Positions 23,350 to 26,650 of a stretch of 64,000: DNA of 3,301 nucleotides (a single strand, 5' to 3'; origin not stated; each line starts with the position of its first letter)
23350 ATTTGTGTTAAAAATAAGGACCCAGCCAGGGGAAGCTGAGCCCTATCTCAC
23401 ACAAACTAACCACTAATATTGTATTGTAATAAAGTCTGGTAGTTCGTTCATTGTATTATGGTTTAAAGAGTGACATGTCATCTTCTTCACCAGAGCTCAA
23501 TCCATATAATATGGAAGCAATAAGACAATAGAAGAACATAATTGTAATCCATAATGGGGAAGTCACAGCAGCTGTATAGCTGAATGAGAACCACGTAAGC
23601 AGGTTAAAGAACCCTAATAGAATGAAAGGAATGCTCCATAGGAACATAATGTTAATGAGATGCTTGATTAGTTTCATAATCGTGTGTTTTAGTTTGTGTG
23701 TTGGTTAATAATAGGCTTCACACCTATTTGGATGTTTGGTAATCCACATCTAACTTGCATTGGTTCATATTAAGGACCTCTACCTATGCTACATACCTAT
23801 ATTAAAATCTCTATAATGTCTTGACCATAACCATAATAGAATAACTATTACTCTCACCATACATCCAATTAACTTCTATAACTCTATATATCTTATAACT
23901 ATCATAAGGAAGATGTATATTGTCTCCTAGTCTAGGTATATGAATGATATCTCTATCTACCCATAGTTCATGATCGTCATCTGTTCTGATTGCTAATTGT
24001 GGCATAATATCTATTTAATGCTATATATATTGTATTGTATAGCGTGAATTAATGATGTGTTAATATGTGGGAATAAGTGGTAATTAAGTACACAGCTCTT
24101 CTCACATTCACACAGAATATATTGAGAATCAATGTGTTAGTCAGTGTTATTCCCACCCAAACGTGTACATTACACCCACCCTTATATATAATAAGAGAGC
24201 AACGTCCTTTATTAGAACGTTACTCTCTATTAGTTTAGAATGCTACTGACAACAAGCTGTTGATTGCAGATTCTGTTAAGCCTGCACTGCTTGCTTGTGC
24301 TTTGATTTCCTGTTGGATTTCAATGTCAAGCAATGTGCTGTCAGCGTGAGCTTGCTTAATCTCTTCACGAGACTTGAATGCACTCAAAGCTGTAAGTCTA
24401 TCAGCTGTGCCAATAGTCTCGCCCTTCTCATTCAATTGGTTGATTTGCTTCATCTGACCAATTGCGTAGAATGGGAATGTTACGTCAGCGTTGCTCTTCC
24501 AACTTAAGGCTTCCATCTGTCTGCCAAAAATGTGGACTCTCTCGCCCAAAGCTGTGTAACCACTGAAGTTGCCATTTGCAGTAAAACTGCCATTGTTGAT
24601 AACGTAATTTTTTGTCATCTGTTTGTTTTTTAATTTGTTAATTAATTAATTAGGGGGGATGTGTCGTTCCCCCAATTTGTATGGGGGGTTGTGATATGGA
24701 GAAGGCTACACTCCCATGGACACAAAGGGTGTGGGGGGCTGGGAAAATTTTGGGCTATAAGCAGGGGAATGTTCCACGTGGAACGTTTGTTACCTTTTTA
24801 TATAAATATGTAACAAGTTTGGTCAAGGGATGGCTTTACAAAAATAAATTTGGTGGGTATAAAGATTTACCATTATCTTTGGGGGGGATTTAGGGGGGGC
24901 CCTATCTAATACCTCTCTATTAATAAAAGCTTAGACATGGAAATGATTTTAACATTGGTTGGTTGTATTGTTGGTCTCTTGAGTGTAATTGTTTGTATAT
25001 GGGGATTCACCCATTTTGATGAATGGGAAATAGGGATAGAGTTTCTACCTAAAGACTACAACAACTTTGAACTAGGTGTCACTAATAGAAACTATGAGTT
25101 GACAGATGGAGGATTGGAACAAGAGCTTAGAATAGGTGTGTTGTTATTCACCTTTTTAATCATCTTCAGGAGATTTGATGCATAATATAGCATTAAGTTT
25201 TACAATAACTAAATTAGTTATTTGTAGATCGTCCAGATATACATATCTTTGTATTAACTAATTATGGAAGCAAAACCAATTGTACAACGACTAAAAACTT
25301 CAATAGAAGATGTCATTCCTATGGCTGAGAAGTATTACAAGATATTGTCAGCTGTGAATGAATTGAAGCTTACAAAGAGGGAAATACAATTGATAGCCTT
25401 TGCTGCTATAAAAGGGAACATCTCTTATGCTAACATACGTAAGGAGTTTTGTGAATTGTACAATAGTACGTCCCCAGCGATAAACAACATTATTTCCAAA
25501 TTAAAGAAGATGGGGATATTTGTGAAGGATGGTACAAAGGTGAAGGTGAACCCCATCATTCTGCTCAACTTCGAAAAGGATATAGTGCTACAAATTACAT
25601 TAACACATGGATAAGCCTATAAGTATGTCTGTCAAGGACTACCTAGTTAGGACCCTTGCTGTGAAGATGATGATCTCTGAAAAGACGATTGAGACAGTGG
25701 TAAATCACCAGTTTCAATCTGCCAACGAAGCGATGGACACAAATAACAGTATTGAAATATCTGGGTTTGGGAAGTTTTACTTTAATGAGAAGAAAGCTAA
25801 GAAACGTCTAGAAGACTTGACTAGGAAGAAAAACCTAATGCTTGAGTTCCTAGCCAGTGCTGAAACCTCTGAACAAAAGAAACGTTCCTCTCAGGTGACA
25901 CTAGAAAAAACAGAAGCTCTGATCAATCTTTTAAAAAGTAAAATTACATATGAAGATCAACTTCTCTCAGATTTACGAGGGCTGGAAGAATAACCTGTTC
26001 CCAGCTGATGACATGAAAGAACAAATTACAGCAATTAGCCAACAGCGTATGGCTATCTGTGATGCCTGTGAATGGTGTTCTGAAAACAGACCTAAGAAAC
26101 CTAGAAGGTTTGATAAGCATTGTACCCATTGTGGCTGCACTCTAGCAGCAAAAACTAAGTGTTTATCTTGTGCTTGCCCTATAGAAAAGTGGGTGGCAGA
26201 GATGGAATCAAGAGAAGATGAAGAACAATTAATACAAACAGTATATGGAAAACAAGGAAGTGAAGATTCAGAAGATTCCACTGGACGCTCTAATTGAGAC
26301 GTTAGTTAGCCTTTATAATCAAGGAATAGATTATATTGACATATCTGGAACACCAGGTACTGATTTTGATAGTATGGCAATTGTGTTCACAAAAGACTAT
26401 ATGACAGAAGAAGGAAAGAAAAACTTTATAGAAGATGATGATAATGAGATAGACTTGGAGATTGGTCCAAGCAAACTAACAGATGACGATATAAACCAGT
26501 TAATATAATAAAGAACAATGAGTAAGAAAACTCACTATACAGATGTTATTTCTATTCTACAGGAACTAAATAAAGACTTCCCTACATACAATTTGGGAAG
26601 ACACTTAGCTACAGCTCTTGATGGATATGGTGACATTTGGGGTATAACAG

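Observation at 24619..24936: Divergent switch region with G-tract clusters and a perfect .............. palindrome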

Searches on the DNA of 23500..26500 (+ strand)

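Call 6: search_dna_similar(query=window:23500-26500:+, collection=phages, mode=distant, max_rows=30)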
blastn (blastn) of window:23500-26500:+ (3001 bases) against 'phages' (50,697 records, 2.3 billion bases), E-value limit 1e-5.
No match.

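Call 28: search_rna_families(source=window, start=24500, end=25350, threshold=evalue, max_evalue=10)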
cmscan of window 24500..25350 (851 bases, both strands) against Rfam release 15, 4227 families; matches with E-value up to 10: 2.
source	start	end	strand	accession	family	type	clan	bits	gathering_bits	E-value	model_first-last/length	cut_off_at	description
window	24653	24680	+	RF01785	blv_FSE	Cis-reg; frameshift_element;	-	14.7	34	9.4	1-27/27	no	ribosomal frameshift site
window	24616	24819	+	RF02113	DLG2-AS1_2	Gene; lncRNA;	-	11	70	3.4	1-215/215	no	DLG2 antisense RNA 1 conserved region 2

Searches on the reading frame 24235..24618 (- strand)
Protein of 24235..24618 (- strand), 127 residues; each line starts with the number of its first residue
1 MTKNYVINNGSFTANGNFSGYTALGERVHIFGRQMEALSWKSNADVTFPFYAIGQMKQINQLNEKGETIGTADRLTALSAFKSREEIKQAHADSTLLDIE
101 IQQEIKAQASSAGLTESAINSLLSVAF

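Call 10: search_protein_families(library=phrogs, proteins=[window:24235-24618:-], max_evalue=0.01)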
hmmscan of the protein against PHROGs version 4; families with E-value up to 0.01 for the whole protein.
window:24235-24618:- (127 aa): 0 families

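Call 11: search_protein_families(library=pfam, proteins=[window:24235-24618:-], max_evalue=0.01)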
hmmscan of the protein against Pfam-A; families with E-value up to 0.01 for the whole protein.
window:24235-24618:- (127 aa): 0 families

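Call 13: find_related_loci(query=window:24235-24618:-, collection=viral_contigs, flank=4000)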
Query window:24235-24618:- (127 aa) in viral_contigs; peptide patterns used: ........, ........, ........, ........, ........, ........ (x = any residue, [..] = any of these).
16 stretches matched a pattern; 7 encode a relative of the query (tblastn E <= 1e-3); 7 distinct loci.
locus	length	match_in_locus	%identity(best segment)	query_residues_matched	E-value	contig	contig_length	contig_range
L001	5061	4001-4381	96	1-127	1e-81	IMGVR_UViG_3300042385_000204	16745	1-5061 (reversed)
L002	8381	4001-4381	94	1-127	6e-80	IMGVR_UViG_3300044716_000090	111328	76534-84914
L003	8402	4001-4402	72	1-127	3e-61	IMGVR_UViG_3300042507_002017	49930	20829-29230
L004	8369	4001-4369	63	3-125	1e-51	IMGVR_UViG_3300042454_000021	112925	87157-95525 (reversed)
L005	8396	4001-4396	56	3-126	2e-42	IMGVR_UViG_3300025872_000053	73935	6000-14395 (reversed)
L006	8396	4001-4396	56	3-126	2e-42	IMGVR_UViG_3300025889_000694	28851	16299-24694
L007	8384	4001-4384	39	7-127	1e-18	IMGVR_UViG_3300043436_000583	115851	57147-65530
